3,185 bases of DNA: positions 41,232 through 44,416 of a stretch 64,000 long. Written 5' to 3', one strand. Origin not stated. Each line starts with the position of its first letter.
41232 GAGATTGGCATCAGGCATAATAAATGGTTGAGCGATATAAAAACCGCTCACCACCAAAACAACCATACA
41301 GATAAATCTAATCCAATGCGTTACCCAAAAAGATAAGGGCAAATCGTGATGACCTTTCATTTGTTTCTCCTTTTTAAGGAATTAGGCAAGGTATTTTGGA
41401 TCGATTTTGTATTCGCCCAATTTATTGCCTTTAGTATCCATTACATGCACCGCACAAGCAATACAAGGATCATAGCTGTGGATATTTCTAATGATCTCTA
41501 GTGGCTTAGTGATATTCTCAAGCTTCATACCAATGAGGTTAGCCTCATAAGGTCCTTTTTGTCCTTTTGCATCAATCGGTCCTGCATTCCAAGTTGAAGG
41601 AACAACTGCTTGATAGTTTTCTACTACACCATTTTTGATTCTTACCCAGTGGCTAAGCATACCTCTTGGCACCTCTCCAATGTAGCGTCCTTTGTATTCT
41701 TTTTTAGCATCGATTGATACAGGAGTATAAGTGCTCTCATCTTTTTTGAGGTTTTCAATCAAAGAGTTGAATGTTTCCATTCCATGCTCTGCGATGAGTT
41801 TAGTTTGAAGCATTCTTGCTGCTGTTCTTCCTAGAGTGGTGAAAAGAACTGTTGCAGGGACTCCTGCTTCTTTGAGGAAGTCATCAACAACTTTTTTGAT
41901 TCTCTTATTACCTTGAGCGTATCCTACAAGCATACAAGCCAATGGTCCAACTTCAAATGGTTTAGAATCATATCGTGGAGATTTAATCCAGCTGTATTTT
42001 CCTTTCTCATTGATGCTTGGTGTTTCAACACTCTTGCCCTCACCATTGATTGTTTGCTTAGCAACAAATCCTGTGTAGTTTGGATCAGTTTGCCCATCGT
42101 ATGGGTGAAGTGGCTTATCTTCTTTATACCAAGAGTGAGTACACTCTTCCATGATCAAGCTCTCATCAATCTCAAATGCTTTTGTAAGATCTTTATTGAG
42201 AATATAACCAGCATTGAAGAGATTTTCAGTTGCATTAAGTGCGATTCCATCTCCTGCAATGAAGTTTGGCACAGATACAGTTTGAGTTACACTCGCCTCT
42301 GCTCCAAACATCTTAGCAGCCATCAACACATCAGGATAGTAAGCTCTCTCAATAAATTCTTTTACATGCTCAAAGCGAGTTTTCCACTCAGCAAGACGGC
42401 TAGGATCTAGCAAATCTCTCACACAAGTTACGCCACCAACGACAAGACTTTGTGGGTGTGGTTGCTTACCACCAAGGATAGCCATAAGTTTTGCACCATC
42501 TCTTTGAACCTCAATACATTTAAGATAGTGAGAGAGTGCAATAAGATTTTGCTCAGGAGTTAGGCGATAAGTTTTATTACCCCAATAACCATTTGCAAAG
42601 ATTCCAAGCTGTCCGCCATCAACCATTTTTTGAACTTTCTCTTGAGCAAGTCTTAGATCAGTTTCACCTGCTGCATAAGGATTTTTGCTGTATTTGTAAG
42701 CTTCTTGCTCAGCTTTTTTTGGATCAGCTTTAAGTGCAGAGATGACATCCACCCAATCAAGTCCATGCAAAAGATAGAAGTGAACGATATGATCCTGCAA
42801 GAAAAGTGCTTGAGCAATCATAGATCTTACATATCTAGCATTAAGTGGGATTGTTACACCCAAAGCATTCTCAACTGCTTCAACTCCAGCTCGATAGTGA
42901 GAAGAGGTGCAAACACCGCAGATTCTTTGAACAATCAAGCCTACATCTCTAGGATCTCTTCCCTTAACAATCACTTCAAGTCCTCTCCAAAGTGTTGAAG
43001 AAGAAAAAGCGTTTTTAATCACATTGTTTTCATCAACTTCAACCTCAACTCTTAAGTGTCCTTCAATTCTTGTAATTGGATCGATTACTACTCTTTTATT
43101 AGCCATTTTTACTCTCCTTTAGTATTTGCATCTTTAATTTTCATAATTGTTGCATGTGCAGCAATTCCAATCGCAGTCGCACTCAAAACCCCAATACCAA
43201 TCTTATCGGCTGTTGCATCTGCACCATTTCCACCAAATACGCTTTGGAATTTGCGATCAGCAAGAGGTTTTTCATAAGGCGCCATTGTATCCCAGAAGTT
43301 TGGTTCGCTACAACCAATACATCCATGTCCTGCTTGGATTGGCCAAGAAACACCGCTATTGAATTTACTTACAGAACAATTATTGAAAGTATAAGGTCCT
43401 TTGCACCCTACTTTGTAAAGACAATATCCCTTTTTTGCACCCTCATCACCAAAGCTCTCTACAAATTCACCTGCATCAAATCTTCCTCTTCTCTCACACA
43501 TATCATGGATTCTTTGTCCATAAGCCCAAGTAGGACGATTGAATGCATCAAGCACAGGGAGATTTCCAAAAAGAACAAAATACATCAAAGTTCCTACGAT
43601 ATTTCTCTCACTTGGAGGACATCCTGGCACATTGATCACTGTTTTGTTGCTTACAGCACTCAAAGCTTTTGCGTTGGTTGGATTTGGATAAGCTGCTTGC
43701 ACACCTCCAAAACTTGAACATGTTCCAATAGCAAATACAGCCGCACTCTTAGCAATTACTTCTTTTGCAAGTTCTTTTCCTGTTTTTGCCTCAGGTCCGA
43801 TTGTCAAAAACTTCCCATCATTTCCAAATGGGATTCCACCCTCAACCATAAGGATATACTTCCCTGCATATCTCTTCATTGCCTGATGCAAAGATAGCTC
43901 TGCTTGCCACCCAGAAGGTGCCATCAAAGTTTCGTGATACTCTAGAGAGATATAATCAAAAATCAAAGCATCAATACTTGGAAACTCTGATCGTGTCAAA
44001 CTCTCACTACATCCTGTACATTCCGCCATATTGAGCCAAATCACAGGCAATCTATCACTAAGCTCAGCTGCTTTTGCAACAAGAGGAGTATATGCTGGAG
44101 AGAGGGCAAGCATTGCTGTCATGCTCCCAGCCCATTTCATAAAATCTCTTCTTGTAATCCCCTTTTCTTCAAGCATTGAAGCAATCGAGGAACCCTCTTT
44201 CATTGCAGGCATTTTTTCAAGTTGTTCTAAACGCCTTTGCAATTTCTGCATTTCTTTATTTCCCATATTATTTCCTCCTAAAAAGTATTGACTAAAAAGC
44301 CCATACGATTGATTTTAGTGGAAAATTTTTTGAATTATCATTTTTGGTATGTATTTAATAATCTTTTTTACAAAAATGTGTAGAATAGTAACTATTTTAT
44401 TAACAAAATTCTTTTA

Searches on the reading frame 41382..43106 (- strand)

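Call 3: search_protein_families(library=ncbifam, proteins=[window:41382-43106:-])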
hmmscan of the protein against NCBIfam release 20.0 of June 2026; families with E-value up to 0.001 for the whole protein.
window:41382-43106:- (574 aa): 12 families
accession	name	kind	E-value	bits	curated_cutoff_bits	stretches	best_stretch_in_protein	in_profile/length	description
NF007778.0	PRK10467.1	equivalog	6.9e-163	543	969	1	3-568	2-566/567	hydrogenase 2 large subunit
NF033181.1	NiFeSe_hydrog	equivalog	2.1e-143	478.9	600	2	4-344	2-322/507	nickel-dependent hydrogenase large subunit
NF007550.0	PRK10170.1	equivalog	5e-132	441.3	1101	1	2-563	15-591/597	Ni/Fe-hydrogenase large subunit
NF045518.1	H2_NiFeSe_large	exception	4.4e-102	342.4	780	2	159-558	113-484/485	NiFeSe hydrogenase large subunit HysA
TIGR03295.1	frhA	equivalog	1.2e-37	129.8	392.5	2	4-113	3-113/412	coenzyme F420 hydrogenase subunit alpha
NF041785.2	VhuA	equivalog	2.5e-28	98.8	800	1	5-208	3-202/418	F420-non-reducing hydrogenase Vhu subunit A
NF040828.1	sulfhyd_ShyA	equivalog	1.5e-25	90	700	2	6-125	3-122/415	NAD(P)-dependent hydrogenase/sulfhydrogenase 2 subunit alpha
NF040832.1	sulfhyd_HydA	equivalog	2.4e-16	59.8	880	2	6-126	5-125/426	NADPH-dependent hydrogenase/sulfhydrogenase 1 subunit alpha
NF004739.1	PRK06075.1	equivalog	1.7e-06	27.1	360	1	15-109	13-107/384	NADH-quinone oxidoreductase subunit D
NF040602.1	F420_dehyd_FpoD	exception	8.4e-06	25.1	600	1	15-109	20-114/372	F420H2 dehydrogenase subunit FpoD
TIGR01962.1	NuoD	equivalog_domain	1.2e-05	24.4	459.35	1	15-109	15-109/386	NADH dehydrogenase (quinone) subunit D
NF041786.2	VhuU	equivalog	3.2e-05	23.6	70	1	542-565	15-40/45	F420-non-reducing hydrogenase selenoprotein subunit VhuU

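Call 4: search_protein_families(library=pfam, proteins=[window:41382-43106:-])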
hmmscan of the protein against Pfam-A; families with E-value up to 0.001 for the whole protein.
window:41382-43106:- (574 aa): 1 family
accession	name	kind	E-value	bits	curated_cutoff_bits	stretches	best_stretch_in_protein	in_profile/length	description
PF00374.24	NiFeSe_Hases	-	2.7e-206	686.9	25.8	1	41-554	1-508/508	Nickel-dependent hydrogenase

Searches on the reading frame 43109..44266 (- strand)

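Call 3: search_protein_families(library=ncbifam, proteins=[window:43109-44266:-])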
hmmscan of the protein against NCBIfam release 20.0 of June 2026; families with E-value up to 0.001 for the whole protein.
window:43109-44266:- (385 aa): 4 families
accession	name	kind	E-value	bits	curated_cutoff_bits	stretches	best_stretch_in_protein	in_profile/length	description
TIGR00391.1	hydA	subfamily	3.6e-152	506.7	179.5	1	30-379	8-355/365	hydrogenase small subunit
NF007779.0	PRK10468.1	equivalog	5.1e-95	318.6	659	1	30-378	6-356/372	hydrogenase 2 small subunit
NF045520.1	H2_NiFeSe_small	exception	1.5e-67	228.2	470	1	37-331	2-311/314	NiFeSe hydrogenase small subunit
TIGR03294.1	FrhG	equivalog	1.1e-05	25.3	245.5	0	165-234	69-143/228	coenzyme F420 hydrogenase subunit gamma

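Call 4: search_protein_families(library=pfam, proteins=[window:43109-44266:-])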
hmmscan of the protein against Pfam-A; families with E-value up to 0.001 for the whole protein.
window:43109-44266:- (385 aa): 3 families
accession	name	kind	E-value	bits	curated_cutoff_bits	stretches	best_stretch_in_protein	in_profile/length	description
PF14720.11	NiFe_hyd_SSU_C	-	4.2e-33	114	27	1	249-331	1-79/80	NiFe/NiFeSe hydrogenase small subunit C-terminal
PF01058.29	Oxidored_q6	-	4.8e-28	97.9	27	1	83-229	1-127/128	NADH ubiquinone oxidoreductase, 20 Kd subunit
PF10518.14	TAT_signal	-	5.2e-05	23.4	22.7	1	37-55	2-20/21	TAT (twin-arginine translocation) pathway signal sequence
